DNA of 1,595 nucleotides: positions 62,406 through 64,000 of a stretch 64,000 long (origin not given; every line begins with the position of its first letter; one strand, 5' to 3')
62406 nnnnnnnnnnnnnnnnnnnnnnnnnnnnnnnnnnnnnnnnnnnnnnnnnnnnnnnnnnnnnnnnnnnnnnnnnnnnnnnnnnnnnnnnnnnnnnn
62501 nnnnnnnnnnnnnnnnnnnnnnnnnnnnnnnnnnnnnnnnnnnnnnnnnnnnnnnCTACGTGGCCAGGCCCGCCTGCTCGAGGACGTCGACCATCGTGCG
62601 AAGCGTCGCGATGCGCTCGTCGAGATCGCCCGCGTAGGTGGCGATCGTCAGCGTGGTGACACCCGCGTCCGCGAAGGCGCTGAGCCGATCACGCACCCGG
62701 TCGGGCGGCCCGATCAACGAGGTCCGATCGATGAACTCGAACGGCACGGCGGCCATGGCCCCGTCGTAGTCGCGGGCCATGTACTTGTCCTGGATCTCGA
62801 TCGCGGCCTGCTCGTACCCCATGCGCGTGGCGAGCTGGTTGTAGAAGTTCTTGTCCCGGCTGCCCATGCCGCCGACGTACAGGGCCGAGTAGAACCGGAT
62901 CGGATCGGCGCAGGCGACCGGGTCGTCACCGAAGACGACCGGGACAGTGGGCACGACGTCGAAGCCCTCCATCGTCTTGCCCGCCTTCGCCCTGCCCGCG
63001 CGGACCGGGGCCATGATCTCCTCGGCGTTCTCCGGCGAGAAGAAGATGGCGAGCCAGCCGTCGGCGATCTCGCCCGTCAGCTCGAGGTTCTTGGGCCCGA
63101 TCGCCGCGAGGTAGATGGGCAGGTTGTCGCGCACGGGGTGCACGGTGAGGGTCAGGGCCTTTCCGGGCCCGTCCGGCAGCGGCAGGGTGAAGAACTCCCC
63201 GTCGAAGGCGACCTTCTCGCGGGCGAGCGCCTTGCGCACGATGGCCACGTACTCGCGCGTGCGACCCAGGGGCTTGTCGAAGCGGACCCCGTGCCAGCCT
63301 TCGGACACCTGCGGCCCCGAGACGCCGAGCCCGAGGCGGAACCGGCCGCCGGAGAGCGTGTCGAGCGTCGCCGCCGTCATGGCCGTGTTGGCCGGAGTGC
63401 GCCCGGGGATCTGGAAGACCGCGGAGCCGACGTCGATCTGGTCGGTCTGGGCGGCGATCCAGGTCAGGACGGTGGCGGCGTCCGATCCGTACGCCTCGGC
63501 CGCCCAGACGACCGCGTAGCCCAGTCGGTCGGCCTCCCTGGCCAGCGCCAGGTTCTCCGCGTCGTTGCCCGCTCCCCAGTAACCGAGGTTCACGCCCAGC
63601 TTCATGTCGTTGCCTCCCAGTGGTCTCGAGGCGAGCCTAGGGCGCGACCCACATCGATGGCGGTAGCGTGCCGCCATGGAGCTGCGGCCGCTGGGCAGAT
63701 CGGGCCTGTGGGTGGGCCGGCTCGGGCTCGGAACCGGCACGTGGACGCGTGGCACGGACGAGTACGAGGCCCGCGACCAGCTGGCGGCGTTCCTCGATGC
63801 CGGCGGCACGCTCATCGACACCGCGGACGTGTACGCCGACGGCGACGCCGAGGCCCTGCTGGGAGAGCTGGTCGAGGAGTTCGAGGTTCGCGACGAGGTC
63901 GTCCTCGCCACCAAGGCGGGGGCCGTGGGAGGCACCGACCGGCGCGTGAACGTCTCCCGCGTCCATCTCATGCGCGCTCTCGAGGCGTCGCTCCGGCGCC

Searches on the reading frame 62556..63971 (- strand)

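Call 41: search_protein_families(library=pfam, proteins=[window:62556-63971:-], max_evalue=0.0001)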
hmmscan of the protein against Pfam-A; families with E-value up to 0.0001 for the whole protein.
window:62556-63971:- (471 aa): 1 family
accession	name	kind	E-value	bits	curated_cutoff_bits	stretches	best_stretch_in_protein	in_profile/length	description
PF00296.26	Bac_luciferase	-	4.6e-84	282.9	27.9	1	138-439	23-313/314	Luciferase-like monooxygenase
